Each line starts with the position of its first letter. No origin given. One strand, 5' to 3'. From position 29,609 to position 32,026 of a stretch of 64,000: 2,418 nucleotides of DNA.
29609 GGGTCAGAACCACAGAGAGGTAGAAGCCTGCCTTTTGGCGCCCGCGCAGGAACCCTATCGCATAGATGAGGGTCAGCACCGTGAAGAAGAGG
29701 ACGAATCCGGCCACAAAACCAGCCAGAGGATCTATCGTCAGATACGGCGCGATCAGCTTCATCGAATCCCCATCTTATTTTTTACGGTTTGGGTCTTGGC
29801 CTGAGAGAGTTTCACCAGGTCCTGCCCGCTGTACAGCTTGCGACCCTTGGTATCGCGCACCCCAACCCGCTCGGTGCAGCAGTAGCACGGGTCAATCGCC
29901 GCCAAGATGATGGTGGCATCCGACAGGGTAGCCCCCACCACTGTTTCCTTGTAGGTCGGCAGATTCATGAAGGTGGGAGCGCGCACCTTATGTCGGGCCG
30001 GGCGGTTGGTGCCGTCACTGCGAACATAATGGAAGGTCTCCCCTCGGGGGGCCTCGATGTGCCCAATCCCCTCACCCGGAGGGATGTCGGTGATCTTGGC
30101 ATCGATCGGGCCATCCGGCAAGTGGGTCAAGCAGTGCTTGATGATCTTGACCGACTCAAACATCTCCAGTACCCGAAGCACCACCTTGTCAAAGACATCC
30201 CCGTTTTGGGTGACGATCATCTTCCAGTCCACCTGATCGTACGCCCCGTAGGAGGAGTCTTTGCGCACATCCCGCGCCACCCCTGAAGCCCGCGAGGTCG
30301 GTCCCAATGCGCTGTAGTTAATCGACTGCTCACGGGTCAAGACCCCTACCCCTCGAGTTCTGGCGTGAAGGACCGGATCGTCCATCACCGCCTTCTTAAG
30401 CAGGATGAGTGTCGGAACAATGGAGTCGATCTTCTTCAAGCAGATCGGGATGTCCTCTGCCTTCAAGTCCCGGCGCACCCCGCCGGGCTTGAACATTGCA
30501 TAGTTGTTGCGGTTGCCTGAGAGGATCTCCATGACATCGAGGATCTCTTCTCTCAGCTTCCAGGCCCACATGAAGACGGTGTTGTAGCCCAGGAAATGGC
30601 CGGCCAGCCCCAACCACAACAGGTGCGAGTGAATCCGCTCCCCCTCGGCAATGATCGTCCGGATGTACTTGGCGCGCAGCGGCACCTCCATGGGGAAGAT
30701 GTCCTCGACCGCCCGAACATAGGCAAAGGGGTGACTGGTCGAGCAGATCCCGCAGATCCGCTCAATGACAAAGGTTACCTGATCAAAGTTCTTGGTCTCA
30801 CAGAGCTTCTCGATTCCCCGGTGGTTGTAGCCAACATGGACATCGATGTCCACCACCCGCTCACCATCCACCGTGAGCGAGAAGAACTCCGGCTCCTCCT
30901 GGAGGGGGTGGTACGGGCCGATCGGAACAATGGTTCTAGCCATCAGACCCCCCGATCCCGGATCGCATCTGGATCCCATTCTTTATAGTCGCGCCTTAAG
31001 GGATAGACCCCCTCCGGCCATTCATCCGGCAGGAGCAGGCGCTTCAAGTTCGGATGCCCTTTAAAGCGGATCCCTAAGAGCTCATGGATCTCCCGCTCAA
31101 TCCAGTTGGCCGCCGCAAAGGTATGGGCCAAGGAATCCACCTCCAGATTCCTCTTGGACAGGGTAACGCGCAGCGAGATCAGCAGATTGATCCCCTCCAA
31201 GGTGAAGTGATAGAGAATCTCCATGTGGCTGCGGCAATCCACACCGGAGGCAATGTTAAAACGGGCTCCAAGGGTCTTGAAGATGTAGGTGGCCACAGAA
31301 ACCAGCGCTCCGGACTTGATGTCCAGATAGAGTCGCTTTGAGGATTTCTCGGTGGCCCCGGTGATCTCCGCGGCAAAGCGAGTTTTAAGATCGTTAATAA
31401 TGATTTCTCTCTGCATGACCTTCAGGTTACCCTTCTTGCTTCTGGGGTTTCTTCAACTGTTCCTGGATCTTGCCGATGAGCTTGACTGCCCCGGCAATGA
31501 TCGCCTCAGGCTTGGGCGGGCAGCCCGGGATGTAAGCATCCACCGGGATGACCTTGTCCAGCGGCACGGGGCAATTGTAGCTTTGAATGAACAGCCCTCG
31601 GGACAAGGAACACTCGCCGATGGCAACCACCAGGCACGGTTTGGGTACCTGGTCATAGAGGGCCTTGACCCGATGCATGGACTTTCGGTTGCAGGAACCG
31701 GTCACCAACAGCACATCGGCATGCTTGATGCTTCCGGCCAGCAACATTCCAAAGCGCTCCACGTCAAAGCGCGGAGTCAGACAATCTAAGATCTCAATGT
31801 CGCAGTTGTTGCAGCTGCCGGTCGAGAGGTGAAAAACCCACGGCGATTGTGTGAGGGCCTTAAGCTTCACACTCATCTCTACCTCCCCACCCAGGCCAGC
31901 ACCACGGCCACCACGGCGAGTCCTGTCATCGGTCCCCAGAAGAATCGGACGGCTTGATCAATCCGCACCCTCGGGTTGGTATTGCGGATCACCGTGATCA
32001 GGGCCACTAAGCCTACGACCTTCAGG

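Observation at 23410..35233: Group-4 membrane-bound [NiFe] hydrogenase fused to a complete Mrp antiporter and preceded by AsrA/AsrB-like NAD(P)H module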

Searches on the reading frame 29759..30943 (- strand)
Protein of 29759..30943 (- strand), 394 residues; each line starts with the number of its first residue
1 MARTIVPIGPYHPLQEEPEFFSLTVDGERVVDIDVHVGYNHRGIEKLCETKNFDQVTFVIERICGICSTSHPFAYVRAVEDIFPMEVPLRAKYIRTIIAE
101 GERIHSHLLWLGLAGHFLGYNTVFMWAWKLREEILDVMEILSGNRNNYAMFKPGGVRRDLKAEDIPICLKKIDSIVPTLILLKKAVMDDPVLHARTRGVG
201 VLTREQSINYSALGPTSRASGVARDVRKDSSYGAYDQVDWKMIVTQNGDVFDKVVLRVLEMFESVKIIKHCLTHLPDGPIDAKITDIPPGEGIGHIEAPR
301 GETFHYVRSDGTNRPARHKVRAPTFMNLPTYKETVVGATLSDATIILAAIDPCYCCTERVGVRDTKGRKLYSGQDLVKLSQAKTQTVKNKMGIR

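Call 4: search_protein_families(library=pfam, proteins=[window:29759-30943:-], max_evalue=0.01)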
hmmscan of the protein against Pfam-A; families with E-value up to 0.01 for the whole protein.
window:29759-30943:- (394 aa): 2 families
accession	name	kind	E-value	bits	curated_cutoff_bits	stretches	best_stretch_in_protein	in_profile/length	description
PF00346.24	Complex1_49kDa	-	1.6e-68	231.2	24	2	118-283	2-167/271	Respiratory-chain NADH dehydrogenase, 49 Kd subunit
PF00374.24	NiFeSe_Hases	-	1.9e-17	63.8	25.8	1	42-110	1-69/508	Nickel-dependent hydrogenase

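Call 7: search_solved_structures(query=window:29759-30943:-, max_evalue=1e-10)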
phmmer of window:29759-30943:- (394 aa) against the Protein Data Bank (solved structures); distinct sequences matched with E-value up to 1e-10: 80 (the best 60 are shown).
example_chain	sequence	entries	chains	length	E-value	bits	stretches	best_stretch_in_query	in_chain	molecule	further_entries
6cfw_L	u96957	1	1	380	1.6e-91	310.3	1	6-359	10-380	Membrane-bound hydrogenase subunit alpha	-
7z0s_E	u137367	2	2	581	4.3e-81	275.9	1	4-369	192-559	Formate hydrogenlyase subunit 5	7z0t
7q5y_B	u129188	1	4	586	3.9e-63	216.8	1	4-286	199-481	NADH-quinone oxidoreductase subunit C/D 2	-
2fug_4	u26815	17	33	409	1.8e-60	208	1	6-288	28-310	NADH-quinone oxidoreductase chain 4 | NADH-QUINONE OXIDOREDUCTASE SUBUNIT 4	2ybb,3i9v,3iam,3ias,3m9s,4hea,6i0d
6h8k_C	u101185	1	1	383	1.7e-58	201.6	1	7-283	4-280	NUCM protein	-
6gcs_C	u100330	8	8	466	2.3e-58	201.2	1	6-283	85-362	49-KDA PROTEIN (NUCM) | Subunit NUCM of NADH:Ubiquinone Oxidoreductase (Complex I) | NUCM protein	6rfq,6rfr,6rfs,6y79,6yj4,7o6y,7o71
7b0n_D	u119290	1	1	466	1.6e-57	198.4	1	6-283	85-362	NUCM protein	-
7zm7_C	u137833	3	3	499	1.8e-57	198.2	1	6-287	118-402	NADH-ubiquinone oxidoreductase 49 kDa subunit-like protein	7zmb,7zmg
9iho_D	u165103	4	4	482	4.1e-57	197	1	7-287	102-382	NUCM (49 kDa) subunit of mitochondrial NADH:ubiquinone oxidoreductase (Complex I)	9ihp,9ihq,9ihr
8ba0_D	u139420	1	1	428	3.3e-55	190.7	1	7-287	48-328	Complex I-49kD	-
8b9z_D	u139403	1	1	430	3.4e-55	190.7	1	7-287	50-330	Complex I-49kD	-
6hum_H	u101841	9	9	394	3.9e-55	190.5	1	5-281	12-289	NAD(P)H-quinone oxidoreductase subunit H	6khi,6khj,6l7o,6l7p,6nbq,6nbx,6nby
8esw_S2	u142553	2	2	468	4.9e-55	190.2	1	7-287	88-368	Complex I-49kD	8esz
4wz7_C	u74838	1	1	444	7.6e-55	189.5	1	6-283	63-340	NUCM protein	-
7wfg_H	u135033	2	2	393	1.6e-54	188.5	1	5-281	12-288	NAD(P)H-quinone oxidoreductase subunit H, chloroplastic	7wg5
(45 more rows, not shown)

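Call 8: find_homologous_proteins(query=window:29759-30943:-, max_evalue=1e-30)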
Query window:29759-30943:- (394 aa): 7990 proteins with E <= 1e-30 among 8000 candidates; the best 120 are listed.
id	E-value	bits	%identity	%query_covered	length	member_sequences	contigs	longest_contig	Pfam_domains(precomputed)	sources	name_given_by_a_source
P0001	5.8e-269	909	100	100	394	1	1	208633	PF00374.25,PF00346.25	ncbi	-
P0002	2.2e-260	881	95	100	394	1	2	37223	PF00374.25,PF00346.25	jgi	-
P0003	3.6e-234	795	86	100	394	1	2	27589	PF00374.25,PF00346.25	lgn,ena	-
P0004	1.3e-233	793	86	100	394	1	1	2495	PF00374.25,PF00346.25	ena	-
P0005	7.6e-233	790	84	99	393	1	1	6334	PF00374.25,PF00346.25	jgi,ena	-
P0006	4.6e-231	785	84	100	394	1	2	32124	PF00374.25,PF00346.25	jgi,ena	-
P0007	9.0e-231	784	85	99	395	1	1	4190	PF00374.25,PF00346.25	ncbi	-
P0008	1.5e-230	783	84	99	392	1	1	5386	PF00374.25,PF00346.25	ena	-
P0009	2.7e-230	782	83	100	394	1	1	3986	PF00374.25,PF00346.25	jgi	jgi:NADH-quinone oxidoreductase subunit D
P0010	3.5e-230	782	84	100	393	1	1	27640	PF00374.25,PF00346.25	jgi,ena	-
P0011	3.9e-230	782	83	99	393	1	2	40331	PF00374.25,PF00346.25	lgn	-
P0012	5.1e-230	781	83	99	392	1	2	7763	PF00374.25,PF00346.25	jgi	jgi:membrane-bound hydrogenase subunit alpha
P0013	5.1e-230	781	83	100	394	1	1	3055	PF00374.25,PF00346.25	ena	-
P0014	5.8e-230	781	85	99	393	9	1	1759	PF00374.25,PF00346.25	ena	-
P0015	1.0e-229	780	84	100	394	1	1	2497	PF00374.25,PF00346.25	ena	-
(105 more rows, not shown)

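Call 10: find_related_loci(query=A1, collection=genome_contigs, flank=10000)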
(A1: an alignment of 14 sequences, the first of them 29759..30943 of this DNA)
Query A1 (394 aa) in genome_contigs; peptide patterns used: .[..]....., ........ (x = any residue, [..] = any of these).
600 stretches matched a pattern (row limit reached: there are more); 582 encode a relative of the query (tblastn E <= 1e-3); the best 80 are kept; 80 distinct loci.
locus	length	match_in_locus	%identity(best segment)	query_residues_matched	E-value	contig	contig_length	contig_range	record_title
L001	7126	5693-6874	82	1-394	0e+0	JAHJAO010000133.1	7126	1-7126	MAG: Candidatus Omnitrophota bacterium isolate Modern_marine.mb.214 Modern_marine.mb.214_k141_2558243, whole genome shot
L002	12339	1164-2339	84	3-394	0e+0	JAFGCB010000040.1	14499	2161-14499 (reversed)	MAG: Candidatus Omnitrophota bacterium isolate Zod_Metabat.1076 k87_6328276, whole genome shotgun sequence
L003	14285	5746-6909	85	1-388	0e+0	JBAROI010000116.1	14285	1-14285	MAG: Candidatus Omnitrophota bacterium isolate MFD13429_ilm_asm_bin31 k127_60622, whole genome shotgun sequence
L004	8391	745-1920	82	1-392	0e+0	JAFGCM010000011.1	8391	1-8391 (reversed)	MAG: Candidatus Omnitrophota bacterium isolate Zod_Metabat.1113 k87_1391751, whole genome shotgun sequence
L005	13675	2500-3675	83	1-392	0e+0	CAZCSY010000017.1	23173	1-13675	MAG TPA_asm: uncultured Planctomycetia bacterium isolate binchicken_co81_68 genome assembly, contig: NODE_2854_length_23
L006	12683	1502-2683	81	1-394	0e+0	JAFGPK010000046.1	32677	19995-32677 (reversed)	MAG: Candidatus Fermentibacteraceae bacterium isolate Zod_Metabat.684 k87_1668067, whole genome shotgun sequence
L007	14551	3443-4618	83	1-392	0e+0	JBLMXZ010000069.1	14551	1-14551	MAG: Deltaproteobacteria bacterium isolate MAG242 PRJNA957066_bin24_renamed_68, whole genome shotgun sequence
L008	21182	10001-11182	80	1-394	0e+0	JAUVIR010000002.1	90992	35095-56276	MAG: Candidatus Fermentibacteria bacterium isolate CSMAG_433 CSMAG_433_k127_573244_length_90992_cov_44.9513, whole genom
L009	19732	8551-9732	80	1-394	0e+0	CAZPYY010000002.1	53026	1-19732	MAG TPA_asm: uncultured Planctomycetia bacterium isolate binchicken_co330_156 genome assembly, contig: NODE_607_length_5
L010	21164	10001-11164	83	1-388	0e+0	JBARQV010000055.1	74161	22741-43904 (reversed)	MAG: Candidatus Omnitrophota bacterium isolate MFD13425_ilm_asm_bin19 k127_329324, whole genome shotgun sequence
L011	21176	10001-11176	81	1-392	0e+0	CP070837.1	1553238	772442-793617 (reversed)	MAG: Candidatus Omnitrophota bacterium isolate bin103 chromosome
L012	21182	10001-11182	80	1-394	0e+0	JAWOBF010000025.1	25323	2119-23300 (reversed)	MAG: Candidatus Aegiribacteria sp. isolate BLK3-3.bin.115 k191_2313196, whole genome shotgun sequence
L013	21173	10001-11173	81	1-391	0e+0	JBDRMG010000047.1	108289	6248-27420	MAG: Candidatus Omnitrophota bacterium isolate MEGAHIT-group-1.82 k141_8418315, whole genome shotgun sequence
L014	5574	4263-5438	79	1-392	0e+0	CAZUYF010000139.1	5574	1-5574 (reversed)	MAG TPA_asm: uncultured bacterium isolate SRP155585_co1_159 genome assembly, contig: NODE_11325_length_5574_cov_8.610437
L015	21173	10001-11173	82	1-391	0e+0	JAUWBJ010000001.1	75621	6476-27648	MAG: Candidatus Omnitrophota bacterium isolate CSMAG_1317 CSMAG_1317_k141_269954_length_75621_cov_9.0000, whole genome s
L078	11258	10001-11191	66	1-393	0e+0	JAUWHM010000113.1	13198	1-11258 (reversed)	MAG: Nitrospirota bacterium isolate CSMAG_2268 CSMAG_2268_k141_2685578_length_13198_cov_8.0000, whole genome shotgun seq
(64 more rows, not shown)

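Call 31: find_encoding_contigs(protein=P0001, flank=3000, max_places=2)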
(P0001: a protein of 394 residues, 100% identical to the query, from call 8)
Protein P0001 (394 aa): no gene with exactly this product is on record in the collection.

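Call 55: search_protein_families(library=pfam, proteins=[L078:3384-3845:+, L078:3921-5927:+, L078:5924-6856:+, L078:343-1161:-], max_evalue=0.0001)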
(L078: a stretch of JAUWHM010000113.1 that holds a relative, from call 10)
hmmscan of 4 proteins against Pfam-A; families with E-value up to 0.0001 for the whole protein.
L078:3384-3845:+ (153 aa): 1 family
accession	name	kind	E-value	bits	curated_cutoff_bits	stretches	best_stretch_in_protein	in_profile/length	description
PF07963.17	N_methyl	-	6.5e-06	25.9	21.2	1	19-43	3-27/27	Prokaryotic N-terminal methylation motif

L078:3921-5927:+ (668 aa): 0 families

L078:5924-6856:+ (310 aa): 0 families

L078:343-1161:- (272 aa): 0 families

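Call 67: search_protein_families(library=ncbifam, proteins=[window:29759-30943:-], max_evalue=0.00001)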
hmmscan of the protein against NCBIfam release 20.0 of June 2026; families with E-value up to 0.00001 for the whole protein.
window:29759-30943:- (394 aa): 15 families
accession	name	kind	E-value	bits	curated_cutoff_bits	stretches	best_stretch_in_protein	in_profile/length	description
NF004739.1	PRK06075.1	equivalog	5.7e-97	324.9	360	2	6-281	3-278/384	NADH-quinone oxidoreductase subunit D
TIGR01962.1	NuoD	equivalog_domain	4.7e-86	289.1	459.35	2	4-283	3-282/386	NADH dehydrogenase (quinone) subunit D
NF040602.1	F420_dehyd_FpoD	exception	4.6e-81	272.7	600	1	4-357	8-370/372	F420H2 dehydrogenase subunit FpoD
NF008974.0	PRK12322.1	equivalog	4.1e-78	262.9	522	1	6-352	9-359/366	NADH-quinone oxidoreductase subunit D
NF009808.0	PRK13292.1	equivalog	2.2e-67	227.6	1156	2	4-278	408-682/791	NADH-quinone oxidoreductase subunit B/C/D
NF005649.0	PRK07415.1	equivalog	1.3e-63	215.5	583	1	4-281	11-289/394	NAD(P)H-quinone oxidoreductase subunit H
NF008728.0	PRK11742.1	equivalog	2.8e-62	210.9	840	2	7-283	218-494/598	NADH-quinone oxidoreductase subunit C/D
TIGR03295.1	frhA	equivalog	4.8e-24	85.1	392.5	2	41-110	40-109/412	coenzyme F420 hydrogenase subunit alpha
NF033181.1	NiFeSe_hydrog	equivalog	4.8e-18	65.3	600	1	24-110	21-106/507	nickel-dependent hydrogenase large subunit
NF041785.2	VhuA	equivalog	2.2e-16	59.5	800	1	29-110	27-107/418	F420-non-reducing hydrogenase Vhu subunit A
NF045518.1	H2_NiFeSe_large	exception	2.2e-15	56.5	780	1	23-110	20-106/485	NiFeSe hydrogenase large subunit HysA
NF007778.0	PRK10467.1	equivalog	5.7e-15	54.6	969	1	37-109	34-106/567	hydrogenase 2 large subunit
NF040828.1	sulfhyd_ShyA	equivalog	2.4e-14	53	700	1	25-130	21-128/415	NAD(P)-dependent hydrogenase/sulfhydrogenase 2 subunit alpha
NF007550.0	PRK10170.1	equivalog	6.3e-10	38.1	1101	1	24-110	36-122/597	Ni/Fe-hydrogenase large subunit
NF040832.1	sulfhyd_HydA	equivalog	1.6e-06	27.5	880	0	26-136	24-136/426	NADPH-dependent hydrogenase/sulfhydrogenase 1 subunit alpha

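Call 75: search_solved_structures(query=window:29759-30943:-, max_evalue=1e-70, show_alignments=2)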
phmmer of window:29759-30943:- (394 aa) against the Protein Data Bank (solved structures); distinct sequences matched with E-value up to 1e-70: 2.
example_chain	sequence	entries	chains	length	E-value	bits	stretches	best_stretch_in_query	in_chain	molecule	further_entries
6cfw_L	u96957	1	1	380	1.6e-91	310.3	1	6-359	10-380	Membrane-bound hydrogenase subunit alpha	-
7z0s_E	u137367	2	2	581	4.3e-81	275.9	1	4-369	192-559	Formate hydrogenlyase subunit 5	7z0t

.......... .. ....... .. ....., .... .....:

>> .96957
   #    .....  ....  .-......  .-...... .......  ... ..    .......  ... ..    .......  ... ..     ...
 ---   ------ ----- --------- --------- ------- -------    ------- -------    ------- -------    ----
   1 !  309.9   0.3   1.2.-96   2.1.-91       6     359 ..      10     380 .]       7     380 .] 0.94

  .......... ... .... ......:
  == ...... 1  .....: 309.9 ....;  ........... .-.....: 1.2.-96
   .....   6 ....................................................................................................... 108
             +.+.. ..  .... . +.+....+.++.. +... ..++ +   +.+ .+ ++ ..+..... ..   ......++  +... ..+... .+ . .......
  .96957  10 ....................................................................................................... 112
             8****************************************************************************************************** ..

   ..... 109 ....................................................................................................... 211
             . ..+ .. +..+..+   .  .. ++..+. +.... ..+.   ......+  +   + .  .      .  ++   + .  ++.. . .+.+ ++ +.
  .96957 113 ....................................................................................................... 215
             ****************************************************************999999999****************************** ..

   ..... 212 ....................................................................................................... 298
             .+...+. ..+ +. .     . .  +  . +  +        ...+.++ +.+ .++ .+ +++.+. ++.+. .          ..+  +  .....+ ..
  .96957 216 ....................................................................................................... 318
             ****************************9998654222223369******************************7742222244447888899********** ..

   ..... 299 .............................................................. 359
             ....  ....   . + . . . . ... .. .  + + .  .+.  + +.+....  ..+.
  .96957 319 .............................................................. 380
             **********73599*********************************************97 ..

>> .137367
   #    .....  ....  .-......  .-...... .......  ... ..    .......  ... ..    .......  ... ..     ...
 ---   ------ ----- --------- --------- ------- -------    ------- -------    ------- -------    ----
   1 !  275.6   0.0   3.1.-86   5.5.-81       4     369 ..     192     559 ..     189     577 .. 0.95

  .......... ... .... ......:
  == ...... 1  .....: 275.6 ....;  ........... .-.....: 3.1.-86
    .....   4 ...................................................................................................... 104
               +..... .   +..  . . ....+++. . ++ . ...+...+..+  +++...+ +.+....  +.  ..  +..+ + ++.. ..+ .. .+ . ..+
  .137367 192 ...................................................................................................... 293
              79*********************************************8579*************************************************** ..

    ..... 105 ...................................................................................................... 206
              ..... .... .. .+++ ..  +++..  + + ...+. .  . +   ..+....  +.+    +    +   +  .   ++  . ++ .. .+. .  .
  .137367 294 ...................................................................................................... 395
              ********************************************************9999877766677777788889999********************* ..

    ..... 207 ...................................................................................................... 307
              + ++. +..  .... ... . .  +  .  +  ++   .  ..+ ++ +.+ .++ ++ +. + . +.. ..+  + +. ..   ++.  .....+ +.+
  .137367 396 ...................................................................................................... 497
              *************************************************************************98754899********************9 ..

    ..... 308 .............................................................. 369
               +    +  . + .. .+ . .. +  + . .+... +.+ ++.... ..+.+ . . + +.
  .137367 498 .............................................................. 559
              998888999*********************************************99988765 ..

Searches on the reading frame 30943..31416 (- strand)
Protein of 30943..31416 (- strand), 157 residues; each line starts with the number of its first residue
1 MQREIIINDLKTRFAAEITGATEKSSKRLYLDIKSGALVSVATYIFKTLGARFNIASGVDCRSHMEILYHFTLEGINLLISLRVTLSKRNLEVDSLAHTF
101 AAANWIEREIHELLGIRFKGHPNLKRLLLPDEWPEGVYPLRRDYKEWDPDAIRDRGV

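Call 4: search_protein_families(library=pfam, proteins=[window:30943-31416:-], max_evalue=0.01)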
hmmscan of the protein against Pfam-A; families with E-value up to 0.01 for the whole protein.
window:30943-31416:- (157 aa): 1 family
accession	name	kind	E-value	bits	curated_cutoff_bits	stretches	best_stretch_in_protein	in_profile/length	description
PF00329.25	Complex1_30kDa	-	7.8e-27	94.7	22.5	1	32-145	2-119/124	Respiratory-chain NADH dehydrogenase, 30 Kd subunit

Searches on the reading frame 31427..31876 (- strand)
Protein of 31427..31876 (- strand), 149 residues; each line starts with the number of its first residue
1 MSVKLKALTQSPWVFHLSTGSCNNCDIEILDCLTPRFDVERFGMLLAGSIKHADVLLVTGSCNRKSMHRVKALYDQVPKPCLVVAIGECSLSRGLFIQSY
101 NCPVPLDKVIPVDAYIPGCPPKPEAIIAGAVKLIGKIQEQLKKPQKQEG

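Call 4: search_protein_families(library=pfam, proteins=[window:31427-31876:-], max_evalue=0.01)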
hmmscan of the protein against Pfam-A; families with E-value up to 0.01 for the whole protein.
window:31427-31876:- (149 aa): 1 family
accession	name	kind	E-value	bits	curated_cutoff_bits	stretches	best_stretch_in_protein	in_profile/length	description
PF01058.29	Oxidored_q6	-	7.4e-27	94.1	27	1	22-132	1-127/128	NADH ubiquinone oxidoreductase, 20 Kd subunit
